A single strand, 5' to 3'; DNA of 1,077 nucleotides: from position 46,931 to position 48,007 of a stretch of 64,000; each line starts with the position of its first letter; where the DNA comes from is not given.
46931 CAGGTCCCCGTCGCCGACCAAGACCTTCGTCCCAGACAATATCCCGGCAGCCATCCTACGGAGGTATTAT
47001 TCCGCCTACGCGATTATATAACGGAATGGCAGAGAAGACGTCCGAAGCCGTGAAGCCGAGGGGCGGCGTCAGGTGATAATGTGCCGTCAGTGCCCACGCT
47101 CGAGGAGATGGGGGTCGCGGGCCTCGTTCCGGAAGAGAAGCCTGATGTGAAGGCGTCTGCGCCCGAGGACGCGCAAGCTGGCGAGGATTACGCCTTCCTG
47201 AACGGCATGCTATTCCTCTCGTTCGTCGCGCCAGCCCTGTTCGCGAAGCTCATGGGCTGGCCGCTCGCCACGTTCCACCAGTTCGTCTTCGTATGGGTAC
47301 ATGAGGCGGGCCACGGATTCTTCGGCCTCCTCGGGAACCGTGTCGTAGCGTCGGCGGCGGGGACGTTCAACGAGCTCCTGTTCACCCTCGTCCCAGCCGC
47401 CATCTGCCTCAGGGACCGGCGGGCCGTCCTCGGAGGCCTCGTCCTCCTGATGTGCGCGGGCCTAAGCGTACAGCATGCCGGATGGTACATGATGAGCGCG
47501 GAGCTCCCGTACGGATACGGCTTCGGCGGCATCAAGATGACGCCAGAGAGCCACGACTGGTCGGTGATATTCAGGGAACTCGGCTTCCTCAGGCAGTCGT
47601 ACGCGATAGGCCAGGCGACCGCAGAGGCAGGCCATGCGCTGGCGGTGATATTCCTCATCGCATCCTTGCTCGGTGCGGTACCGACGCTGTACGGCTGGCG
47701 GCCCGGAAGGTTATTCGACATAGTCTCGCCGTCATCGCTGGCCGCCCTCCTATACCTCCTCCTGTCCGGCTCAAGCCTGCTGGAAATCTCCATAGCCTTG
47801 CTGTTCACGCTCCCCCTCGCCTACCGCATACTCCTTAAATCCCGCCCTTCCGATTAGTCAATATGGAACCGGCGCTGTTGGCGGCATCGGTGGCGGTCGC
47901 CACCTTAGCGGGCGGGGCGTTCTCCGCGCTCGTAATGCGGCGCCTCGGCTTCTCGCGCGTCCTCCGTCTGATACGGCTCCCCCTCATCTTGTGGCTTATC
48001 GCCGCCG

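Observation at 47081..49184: Three-gene membrane cassette: two paralogous HEAGH/(S/R)HDW polytopic proteins flanking a third membrane protein, all translationally coupled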

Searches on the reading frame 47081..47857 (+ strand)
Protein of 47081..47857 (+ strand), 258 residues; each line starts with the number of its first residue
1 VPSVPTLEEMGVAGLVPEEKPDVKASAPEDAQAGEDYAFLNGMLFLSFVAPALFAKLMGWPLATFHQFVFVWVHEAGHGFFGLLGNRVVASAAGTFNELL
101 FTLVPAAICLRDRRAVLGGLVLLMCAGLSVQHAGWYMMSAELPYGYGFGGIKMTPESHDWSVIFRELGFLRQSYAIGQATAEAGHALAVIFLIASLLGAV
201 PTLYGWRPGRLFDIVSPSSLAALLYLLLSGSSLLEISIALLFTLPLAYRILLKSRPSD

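Call 3: search_protein_families(library=pfam, proteins=[window:47081-47857:+], max_evalue=1)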
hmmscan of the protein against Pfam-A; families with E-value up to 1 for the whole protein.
window:47081-47857:+ (258 aa): 0 families

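Call 6: search_protein_families(library=ncbifam, proteins=[window:47081-47857:+], max_evalue=1)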
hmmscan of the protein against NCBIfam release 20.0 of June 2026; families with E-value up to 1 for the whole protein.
window:47081-47857:+ (258 aa): 0 families

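Call 8: find_homologous_proteins(query=window:47081-47857:+, max_evalue=0.001)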
Query window:47081-47857:+ (258 aa): 17 proteins with E <= 0.001 among 8000 candidates.
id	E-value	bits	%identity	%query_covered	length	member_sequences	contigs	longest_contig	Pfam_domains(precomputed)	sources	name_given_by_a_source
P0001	1.0e-164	564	100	100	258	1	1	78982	-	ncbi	-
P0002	5.2e-128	444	75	100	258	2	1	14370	-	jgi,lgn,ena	-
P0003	1.9e-79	285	55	96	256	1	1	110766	-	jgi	jgi:hypothetical protein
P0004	6.5e-67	244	47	99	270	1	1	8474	-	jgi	jgi:hypothetical protein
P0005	9.8e-63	230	49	88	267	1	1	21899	-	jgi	jgi:hypothetical protein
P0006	2.2e-61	226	49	80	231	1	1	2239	-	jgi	-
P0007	7.4e-61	224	49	80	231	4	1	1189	-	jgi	-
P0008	8.4e-60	221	49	89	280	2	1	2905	-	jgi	-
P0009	1.5e-59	220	45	84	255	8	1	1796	-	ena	-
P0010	3.7e-59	218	43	89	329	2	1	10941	-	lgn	-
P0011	1.1e-57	214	45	89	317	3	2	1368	-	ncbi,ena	-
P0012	3.6e-57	212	50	78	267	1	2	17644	-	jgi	-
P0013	7.7e-50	188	44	93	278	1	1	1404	-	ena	-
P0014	7.0e-49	185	43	98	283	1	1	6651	-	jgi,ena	-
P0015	9.5e-48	181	55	59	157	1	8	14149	-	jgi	-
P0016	1.7e-47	180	39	100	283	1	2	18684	-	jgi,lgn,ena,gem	-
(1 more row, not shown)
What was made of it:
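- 47081..47857 (+): Gene A, 258 aa. It is the conserved copy of the HExGH...HDW membrane family. About 7 helices are predicted (28-57, 64-82, 87-110, 113-137, 170-203, 212-228, 233-253) plus a short helix at 159-167. There are 17 close homologs (call 8).
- Family size: 17 close homologs by the word-based search (call 8).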

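Call 10: find_encoding_contigs(protein=P0003, flank=6000, max_places=3)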
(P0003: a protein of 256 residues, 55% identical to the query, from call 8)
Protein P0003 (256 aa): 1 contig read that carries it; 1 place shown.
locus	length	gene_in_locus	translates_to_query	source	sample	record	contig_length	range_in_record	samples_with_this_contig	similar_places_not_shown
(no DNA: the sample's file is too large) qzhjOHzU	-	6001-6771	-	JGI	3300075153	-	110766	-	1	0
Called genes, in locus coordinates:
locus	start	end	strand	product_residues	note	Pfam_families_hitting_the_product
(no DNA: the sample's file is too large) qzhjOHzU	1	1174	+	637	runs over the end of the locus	-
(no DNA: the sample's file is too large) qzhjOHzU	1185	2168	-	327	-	PF04104:DNA_primase_lrg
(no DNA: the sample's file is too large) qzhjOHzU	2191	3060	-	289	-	-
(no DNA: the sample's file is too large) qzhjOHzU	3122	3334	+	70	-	PF10771:DUF2582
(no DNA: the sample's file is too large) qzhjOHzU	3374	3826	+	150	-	-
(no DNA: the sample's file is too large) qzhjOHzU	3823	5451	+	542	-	PF01841:Transglut_core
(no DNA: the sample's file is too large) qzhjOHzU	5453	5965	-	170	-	PF02778:tRNA_int_endo_N, PF01974:tRNA_int_endo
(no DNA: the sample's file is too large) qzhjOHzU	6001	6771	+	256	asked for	-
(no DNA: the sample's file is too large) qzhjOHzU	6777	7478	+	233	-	-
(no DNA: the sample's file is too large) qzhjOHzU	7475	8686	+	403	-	-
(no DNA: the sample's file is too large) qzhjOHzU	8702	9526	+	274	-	-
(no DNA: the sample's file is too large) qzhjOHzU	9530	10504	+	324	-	PF00814:TsaD, PF22521:HypF_C_2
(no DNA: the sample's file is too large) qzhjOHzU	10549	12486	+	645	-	PF00493:MCM (faint), PF00158:Sigma54_activat (faint), PF01078:Mg_chelatase, PF05496:RuvB_N (faint), PF00004:AAA (faint), PF20436:LonB_AAA-LID, PF05362:Lon_C, PF13541:ChlI, +2 more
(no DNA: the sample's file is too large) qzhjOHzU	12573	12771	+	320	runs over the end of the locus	PF14520:HHH_5, PF00154:RecA_N, PF08423:Rad51, PF13481:AAA_25, PF06745:ATPase (faint)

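Call 11: find_encoding_contigs(protein=P0002, flank=6000, max_places=3)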
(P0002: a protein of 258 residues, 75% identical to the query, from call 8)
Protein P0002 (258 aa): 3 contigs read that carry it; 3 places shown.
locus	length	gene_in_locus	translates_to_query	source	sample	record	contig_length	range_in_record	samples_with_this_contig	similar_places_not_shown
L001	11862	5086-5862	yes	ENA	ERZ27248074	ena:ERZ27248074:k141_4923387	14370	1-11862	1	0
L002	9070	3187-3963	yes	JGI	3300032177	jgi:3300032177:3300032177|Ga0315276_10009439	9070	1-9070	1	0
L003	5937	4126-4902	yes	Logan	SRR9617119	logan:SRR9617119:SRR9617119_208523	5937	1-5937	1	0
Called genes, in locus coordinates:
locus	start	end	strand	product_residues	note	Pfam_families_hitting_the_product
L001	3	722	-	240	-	?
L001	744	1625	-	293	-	-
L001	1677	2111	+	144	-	-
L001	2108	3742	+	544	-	PF01841:Transglut_core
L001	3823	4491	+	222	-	-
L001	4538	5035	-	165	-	PF02778:tRNA_int_endo_N, PF01974:tRNA_int_endo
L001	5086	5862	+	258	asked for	-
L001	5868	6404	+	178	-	-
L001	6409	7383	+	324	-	PF00814:TsaD, PF22521:HypF_C_2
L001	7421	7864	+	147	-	-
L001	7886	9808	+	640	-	PF00493:MCM (faint), PF05496:RuvB_N (faint), PF01078:Mg_chelatase, PF13191:AAA_16 (faint), PF00158:Sigma54_activat (weak), PF20436:LonB_AAA-LID, PF05362:Lon_C, PF13541:ChlI, +3 more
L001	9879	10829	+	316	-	PF14520:HHH_5, PF00154:RecA_N, PF08423:Rad51, PF13481:AAA_25 (faint), PF06745:ATPase (weak)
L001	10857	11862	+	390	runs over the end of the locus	PF01941:AdoMet_Synthase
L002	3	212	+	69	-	?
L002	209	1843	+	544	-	PF01841:Transglut_core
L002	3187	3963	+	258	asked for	-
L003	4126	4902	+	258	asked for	-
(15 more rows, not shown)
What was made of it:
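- The 5-nt spacing after A is the same in L001 and on the P0003 contig (calls 10, 11).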

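Call 13: find_encoding_contigs(protein=P0016, flank=6000, max_places=2)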
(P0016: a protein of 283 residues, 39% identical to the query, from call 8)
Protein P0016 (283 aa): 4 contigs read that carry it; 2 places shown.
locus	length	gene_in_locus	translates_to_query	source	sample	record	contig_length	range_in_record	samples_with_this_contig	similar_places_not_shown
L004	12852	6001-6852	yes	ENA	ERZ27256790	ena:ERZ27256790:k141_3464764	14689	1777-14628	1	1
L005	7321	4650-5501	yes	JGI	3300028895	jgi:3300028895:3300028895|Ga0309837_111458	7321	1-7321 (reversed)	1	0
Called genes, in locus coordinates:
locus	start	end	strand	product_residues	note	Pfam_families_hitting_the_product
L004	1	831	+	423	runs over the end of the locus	PF02788:RuBisCO_large_N, PF00016:RuBisCO_large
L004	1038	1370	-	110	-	-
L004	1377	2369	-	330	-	PF26466:DNA_primase_lrg_N (faint), PF04104:DNA_primase_lrg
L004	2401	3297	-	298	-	-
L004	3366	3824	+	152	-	-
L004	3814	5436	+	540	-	PF01841:Transglut_core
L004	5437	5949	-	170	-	PF02778:tRNA_int_endo_N, PF01974:tRNA_int_endo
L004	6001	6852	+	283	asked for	-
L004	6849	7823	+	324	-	PF00814:TsaD, PF22521:HypF_C_2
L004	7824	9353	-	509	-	PF01921:tRNA-synt_1f, PF09334:tRNA-synt_1g (weak)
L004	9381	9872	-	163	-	PF13302:Acetyltransf_3, PF13420:Acetyltransf_4, PF00583:Acetyltransf_1, PF13508:Acetyltransf_7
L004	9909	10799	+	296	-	PF00586:AIRS, PF02769:AIRS_C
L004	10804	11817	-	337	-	-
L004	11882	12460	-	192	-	-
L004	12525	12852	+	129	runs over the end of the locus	?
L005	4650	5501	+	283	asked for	-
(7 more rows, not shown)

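Call 14: find_encoding_contigs(protein=P0005, flank=6000, max_places=2)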
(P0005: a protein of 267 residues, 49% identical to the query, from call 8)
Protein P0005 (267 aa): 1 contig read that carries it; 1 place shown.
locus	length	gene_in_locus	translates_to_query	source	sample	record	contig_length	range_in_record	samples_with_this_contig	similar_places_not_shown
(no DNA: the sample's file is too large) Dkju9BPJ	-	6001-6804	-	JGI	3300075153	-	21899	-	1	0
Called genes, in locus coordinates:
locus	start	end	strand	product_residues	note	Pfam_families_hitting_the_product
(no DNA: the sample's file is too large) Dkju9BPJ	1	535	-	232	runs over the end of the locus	PF07155:ECF-ribofla_trS (weak)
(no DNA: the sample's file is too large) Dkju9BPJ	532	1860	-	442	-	PF20703:nSTAND1 (faint), PF00005:ABC_tran, PF00437:T2SSE (faint), PF01078:Mg_chelatase (faint), PF13191:AAA_16 (weak), PF13401:AAA_22 (weak), PF00005:ABC_tran, PF13304:AAA_21 (weak), +14 more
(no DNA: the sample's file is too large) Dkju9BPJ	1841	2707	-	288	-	PF02361:CbiQ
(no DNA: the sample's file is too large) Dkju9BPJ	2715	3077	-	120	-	-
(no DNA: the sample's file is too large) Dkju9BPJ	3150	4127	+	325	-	-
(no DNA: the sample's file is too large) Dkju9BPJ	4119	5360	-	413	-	PF00999:Na_H_Exchanger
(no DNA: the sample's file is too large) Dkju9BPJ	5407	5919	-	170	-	PF02778:tRNA_int_endo_N, PF01974:tRNA_int_endo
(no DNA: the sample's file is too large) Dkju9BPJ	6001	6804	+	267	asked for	-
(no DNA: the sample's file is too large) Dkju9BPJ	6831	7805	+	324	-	PF00814:TsaD, PF22521:HypF_C_2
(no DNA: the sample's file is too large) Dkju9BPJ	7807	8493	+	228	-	-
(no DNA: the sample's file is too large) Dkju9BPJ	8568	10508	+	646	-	PF00158:Sigma54_activat (faint), PF01078:Mg_chelatase, PF13401:AAA_22 (faint), PF00004:AAA (faint), PF07728:AAA_5 (faint), PF20436:LonB_AAA-LID, PF05362:Lon_C, PF13541:ChlI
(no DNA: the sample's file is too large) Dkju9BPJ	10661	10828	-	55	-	-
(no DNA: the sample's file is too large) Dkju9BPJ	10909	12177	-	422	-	?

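Call 15: find_related_loci(query=window:47081-47857:+, collection=genome_contigs, flank=8000)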
Query window:47081-47857:+ (258 aa) in genome_contigs; peptide patterns used: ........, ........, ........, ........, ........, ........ (x = any residue, [..] = any of these).
450 stretches matched a pattern, but none encodes a relative of the query by tblastn (E <= 1e-3).
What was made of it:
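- Tried and rejected: The first genome_contigs scan, with a single protein, found nothing (call 15).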

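Call 17: search_protein_families(library=pfam, alignment_id=A1, max_evalue=1)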
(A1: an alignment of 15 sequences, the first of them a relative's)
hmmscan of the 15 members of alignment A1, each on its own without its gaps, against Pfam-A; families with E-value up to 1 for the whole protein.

A. member 1, P0001 (258 aa): 0 families

B. families by the number of members that match (of 15 scanned): 12 families
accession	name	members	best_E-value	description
PF13398.12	Peptidase_M50B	4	0.004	Peptidase M50B-like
PF01844.29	HNH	1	0.00068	HNH endonuclease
PF13392.12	HNH_3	1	0.0007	HNH endonuclease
PF01432.26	Peptidase_M3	1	0.095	Peptidase family M3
PF10982.13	DUF2789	1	0.12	Protein of unknown function (DUF2789)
PF05548.17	Peptidase_M11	1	0.12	Gametolysin peptidase M11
PF07850.20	Renin_r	1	0.13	Renin receptor-like transmembrane spanning segment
PF17280.7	DUF5345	1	0.16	Family of unknown function (DUF5345)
PF06151.18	Trehalose_recp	1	0.18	Trehalose receptor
PF23809.1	Phage_holin_9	1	0.22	Bacteriophage holin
PF11108.13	Phage_glycop_gL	1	0.22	Viral glycoprotein L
PF00487.30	FA_desaturase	1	0.49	Fatty acid desaturase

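Call 18: search_solved_structures(query=A1, max_evalue=10, show_alignments=3)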
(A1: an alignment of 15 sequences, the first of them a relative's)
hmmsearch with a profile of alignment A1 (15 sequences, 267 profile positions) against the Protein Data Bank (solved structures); distinct sequences matched with E-value up to 10: 6.
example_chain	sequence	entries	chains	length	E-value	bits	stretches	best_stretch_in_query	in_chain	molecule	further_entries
9ot6_C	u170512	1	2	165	0.28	13.4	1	55-105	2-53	EFR3 interfering Nanobody (F3IN)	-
8vju_A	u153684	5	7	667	0.42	12.8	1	67-116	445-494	Neurolysin, mitochondrial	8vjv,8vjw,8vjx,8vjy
1i1i_P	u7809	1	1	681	0.46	12.7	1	67-116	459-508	NEUROLYSIN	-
4fxy_P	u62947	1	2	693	0.47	12.7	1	67-116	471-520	Neurolysin, mitochondrial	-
2o3e_A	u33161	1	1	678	1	11.5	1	67-116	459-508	Neurolysin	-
7ymj_D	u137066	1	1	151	1.2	11.4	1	55-107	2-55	Nb6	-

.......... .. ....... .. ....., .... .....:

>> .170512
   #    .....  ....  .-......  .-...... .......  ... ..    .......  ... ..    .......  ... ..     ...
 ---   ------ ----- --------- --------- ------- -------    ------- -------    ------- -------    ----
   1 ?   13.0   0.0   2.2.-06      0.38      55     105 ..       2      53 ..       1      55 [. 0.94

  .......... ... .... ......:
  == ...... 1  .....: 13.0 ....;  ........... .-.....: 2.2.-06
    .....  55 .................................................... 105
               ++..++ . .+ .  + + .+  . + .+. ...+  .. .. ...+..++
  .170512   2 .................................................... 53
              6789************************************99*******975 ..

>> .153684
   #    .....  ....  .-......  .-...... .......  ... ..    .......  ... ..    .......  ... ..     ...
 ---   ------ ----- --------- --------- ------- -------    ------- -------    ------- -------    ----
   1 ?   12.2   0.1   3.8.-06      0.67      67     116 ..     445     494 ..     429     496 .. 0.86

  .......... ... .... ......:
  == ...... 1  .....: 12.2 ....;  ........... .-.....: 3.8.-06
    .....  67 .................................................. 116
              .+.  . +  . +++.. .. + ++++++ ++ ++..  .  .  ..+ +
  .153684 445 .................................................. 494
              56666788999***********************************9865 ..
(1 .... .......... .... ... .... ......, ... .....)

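Call 22: list_cluster_members(proteins=[P0001, P0018, P0019, P0011, P0003])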
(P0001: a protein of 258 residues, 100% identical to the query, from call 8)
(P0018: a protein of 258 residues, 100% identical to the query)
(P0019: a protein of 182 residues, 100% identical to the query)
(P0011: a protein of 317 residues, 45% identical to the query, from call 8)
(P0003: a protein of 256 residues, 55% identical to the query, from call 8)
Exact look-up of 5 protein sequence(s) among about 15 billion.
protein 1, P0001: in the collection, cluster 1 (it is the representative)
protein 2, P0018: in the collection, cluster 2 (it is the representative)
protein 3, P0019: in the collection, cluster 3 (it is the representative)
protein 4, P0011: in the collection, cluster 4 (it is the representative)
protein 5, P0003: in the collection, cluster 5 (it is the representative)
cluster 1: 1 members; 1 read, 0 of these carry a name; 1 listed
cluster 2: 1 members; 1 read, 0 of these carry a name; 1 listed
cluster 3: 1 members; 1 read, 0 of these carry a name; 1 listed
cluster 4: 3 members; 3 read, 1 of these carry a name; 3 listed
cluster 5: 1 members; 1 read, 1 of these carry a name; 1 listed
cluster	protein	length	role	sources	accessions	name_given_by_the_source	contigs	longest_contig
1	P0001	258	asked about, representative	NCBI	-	-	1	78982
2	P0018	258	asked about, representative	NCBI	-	-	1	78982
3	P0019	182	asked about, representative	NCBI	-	-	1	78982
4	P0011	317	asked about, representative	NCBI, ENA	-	-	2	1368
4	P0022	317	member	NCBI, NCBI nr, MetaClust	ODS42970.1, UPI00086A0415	MAG: hypothetical protein MSIBF_06885 [Candidatus Altiarchaeales archaeon IMC4] | status=active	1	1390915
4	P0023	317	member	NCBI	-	-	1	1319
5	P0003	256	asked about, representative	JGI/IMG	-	hypothetical protein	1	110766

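Call 28: search_protein_representatives(alignment_id=A1)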
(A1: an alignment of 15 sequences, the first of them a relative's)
Query: 15 sequences, 267 profile positions. Proteins with E-value up to 0.001 (for the whole library): 487; up to 1e-10: 57; up to 1e-30: 17. The best 150 are listed.
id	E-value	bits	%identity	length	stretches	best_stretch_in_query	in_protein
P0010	1.4e-113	394.8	-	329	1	12-262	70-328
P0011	1.7e-110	384.6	-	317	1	19-265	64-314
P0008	3.3e-107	373.9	-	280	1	22-263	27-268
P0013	1.3e-103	362.1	-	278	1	1-263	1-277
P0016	7.8e-101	353.0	-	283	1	1-265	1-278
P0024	7.9e-95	333.3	-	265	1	3-260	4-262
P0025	1.1e-85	303.3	-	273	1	3-263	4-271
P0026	5.2e-82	291.2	-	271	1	1-262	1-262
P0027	2.5e-81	289.0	-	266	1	1-259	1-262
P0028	1.6e-79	283.1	-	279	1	20-261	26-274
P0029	1.4e-78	280.0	-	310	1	27-262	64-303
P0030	5.2e-76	271.6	-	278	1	1-263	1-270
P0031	2.5e-74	266.1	-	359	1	26-258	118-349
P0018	1.3e-70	253.9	-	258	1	34-265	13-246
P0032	6.6e-69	248.3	-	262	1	1-256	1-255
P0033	3.9e-60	219.5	-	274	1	35-264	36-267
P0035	3.3e-29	118.1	-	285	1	16-237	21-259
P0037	1.2e-25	106.4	-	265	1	38-254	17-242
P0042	1.1e-20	90.2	-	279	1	40-256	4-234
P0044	1.4e-15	73.4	-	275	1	42-239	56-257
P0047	2.1e-14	69.6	-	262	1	58-207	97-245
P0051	3.9e-14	68.7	-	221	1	74-199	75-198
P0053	3.8e-13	65.5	-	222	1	72-200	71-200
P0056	9.6e-13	64.1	-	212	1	75-190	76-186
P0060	3.5e-12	62.3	-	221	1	69-207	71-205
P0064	7.6e-12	61.2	-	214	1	77-197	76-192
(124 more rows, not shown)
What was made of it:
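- The profile search of 1.84 billion representatives gives 487 at E<=1e-3 and 17 at E<=1e-30 (call 28).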

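Call 29: search_protein_families(library=pfam, proteins=[P0035, P0037, P0042, P0044, P0047, P0051, P0053, P0056, P0060, P0064], max_evalue=0.01)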
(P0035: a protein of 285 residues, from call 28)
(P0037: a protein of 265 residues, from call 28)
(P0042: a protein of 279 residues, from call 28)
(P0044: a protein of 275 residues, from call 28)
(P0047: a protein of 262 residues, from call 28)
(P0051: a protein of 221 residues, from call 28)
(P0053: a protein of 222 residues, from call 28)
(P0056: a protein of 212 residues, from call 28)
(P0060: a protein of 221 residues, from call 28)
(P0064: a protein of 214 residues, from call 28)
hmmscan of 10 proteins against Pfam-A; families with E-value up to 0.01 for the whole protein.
P0035 (285 aa): 0 families

P0037 (265 aa): 0 families

P0042 (279 aa): 0 families

P0044 (275 aa): 0 families

P0047 (262 aa): 1 family
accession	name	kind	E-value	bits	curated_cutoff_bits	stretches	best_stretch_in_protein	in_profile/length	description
PF13240.11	Zn_Ribbon_1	-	0.0022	18.2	25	1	4-22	1-19/23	zinc-ribbon domain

P0051 (221 aa): 0 families

P0053 (222 aa): 1 family
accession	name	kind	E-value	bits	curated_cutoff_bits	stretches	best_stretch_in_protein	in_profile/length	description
PF16894.10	DUF5084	-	0.0094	16.8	27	0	164-209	4-49/130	Domain of unknown function (DUF5084)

P0056 (212 aa): 0 families

P0060 (221 aa): 0 families

P0064 (214 aa): 0 families

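Call 30: predict_structure(alignment_id=A1)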
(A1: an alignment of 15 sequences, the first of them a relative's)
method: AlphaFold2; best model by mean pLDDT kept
length: 258 residues; sequences in the alignment: 15
mean_pLDDT: 90.1   pTM: 0.82
mean pLDDT of the five models: 90.1, 89.1, 89.1, 88.4, 87.1
residues with pLDDT >= 90: 196; 70-90: 40; 50-70: 13; < 50: 9
segments of 3 or more residues with pLDDT < 50: 22-27
pLDDT, mean of each block of 10 residues (from residue 1): 73 65 49 87 95 94 90 94 94 96 97 94 98 97 90 95 97 98 98 94 84 96 97 97 95 77
secondary structure, 60 per line:
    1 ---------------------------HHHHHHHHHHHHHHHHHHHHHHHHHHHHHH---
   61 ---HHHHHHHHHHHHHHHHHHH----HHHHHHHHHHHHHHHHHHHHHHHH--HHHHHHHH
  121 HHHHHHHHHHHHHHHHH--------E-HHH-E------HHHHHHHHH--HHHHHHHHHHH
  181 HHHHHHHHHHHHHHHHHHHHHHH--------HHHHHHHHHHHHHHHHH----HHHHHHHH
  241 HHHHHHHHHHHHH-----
elements in order: H28-57 H64-82 H87-110 H113-137 H159-167 H170-203 H212-228 H233-253
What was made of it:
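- Closest known: Gluzincins. Different: The proteins are integral membrane helical bundles, not alpha/beta zincin folds (call 30).
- Checked: The HEAGH sits in a hydrophobic helix, FVFVWV-HEAGH-GFFGLL, which is AF2 helix 64-82 (call 30).
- The AF2 model is confident (pLDDT 90.1) and all-helical (call 30).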
